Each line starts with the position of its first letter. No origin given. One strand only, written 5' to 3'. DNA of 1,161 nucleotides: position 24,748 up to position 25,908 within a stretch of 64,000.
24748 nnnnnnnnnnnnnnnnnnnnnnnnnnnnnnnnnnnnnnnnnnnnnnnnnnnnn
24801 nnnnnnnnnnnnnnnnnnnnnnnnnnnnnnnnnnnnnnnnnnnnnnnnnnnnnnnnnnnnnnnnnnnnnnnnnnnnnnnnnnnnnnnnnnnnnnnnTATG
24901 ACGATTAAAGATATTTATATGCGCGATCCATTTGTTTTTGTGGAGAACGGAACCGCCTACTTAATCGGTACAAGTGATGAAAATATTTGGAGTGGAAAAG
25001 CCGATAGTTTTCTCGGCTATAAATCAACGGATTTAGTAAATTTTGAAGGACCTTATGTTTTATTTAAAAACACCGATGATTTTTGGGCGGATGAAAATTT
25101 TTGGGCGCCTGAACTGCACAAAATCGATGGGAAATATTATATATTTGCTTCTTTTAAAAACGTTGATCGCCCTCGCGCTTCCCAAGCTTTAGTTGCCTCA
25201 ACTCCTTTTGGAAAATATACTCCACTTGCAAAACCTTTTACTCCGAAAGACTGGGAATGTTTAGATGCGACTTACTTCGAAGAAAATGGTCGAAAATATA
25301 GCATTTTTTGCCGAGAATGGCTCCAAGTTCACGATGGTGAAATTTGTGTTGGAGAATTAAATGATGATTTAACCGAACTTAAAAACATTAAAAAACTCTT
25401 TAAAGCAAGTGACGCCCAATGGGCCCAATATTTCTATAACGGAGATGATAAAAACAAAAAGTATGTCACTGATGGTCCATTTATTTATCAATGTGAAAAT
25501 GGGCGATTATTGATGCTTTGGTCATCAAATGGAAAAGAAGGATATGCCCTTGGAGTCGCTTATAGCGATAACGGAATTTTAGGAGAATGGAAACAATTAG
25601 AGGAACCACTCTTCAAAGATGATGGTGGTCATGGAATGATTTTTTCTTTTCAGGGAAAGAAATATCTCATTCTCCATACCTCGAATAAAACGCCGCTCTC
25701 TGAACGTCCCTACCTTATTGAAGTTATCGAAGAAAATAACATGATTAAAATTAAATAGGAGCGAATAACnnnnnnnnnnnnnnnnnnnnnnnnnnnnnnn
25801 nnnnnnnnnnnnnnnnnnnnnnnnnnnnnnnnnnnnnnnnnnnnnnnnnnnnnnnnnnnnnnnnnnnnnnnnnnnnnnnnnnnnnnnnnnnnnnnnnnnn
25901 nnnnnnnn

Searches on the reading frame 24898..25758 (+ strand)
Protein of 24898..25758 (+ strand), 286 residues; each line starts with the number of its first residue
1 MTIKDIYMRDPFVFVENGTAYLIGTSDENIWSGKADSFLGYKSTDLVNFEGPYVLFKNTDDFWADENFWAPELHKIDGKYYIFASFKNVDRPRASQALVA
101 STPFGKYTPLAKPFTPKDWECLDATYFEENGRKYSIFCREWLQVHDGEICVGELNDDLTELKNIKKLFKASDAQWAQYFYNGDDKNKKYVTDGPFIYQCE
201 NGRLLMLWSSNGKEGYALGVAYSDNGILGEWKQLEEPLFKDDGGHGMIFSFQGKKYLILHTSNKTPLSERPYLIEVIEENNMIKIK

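Call 9: search_protein_families(library=pfam, proteins=[window:24898-25758:+], max_evalue=0.001)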
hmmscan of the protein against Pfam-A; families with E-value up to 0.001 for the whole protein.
window:24898-25758:+ (286 aa): 1 family
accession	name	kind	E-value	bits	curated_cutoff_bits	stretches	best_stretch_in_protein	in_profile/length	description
PF04616.20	Glyco_hydro_43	-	1.8e-32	113.3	32.2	1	8-264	10-264/288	Glycosyl hydrolases family 43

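Call 50: search_solved_structures(query=window:24898-25755:+, max_evalue=0.00001)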
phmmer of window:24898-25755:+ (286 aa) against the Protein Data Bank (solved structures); distinct sequences matched with E-value up to 0.00001: 13.
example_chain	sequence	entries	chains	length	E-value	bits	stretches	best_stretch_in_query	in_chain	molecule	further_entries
5c0p_A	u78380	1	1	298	9.8e-52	179.3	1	3-271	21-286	Endo-arabinase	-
4nov_A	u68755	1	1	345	9.9e-14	54.5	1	3-263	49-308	Xylosidase/arabinofuranosidase Xsa43E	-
9x3m_A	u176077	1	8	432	8.6e-11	44.8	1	3-261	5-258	Xylan 1,4-beta-xylosidase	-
8hcj_D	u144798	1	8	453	9.9e-11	44.6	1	3-261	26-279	Xylan 1,4-beta-xylosidase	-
3kst_A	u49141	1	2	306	1.1e-10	44.5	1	8-255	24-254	Endo-1,4-beta-xylanase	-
4qqs_A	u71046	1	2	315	2.4e-10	43.4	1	10-239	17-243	Glycoside hydrolase family 43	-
9nxj_A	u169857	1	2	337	4.8e-08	35.8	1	66-244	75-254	Glycoside hydrolase family 43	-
9nxg_A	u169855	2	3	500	1.3e-07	34.3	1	66-244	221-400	Glycoside hydrolase family 43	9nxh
5m8e_A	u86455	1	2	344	2.8e-07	33.3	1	64-247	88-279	Alpha-N-arabinofuranosidase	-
3qee_A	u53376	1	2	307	1e-06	31.5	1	4-135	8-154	Beta-xylosidase/alpha-L-arabinfuranosidase, gly43N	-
3qed_A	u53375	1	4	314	1.1e-06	31.3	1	4-135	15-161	Beta-xylosidase/alpha-L-arabinfuranosidase, gly43N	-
5m8b_A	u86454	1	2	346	1.2e-06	31.2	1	60-241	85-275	Beta-xylosidase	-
3k1u_A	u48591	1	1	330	4.3e-06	29.4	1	60-242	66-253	Beta-xylosidase, family 43 glycosyl hydrolase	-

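Call 51: search_protein_families(library=ncbifam, proteins=[window:24898-25755:+], max_evalue=0.01)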
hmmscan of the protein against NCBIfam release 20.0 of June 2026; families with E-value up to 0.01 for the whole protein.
window:24898-25755:+ (286 aa): 1 family
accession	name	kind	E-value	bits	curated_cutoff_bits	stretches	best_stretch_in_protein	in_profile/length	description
NF053747.1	NdoAlphArabAbnA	equivalog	0.0001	21.8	480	0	5-92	28-113/310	arabinan endo-1,5-alpha-L-arabinosidase AbnA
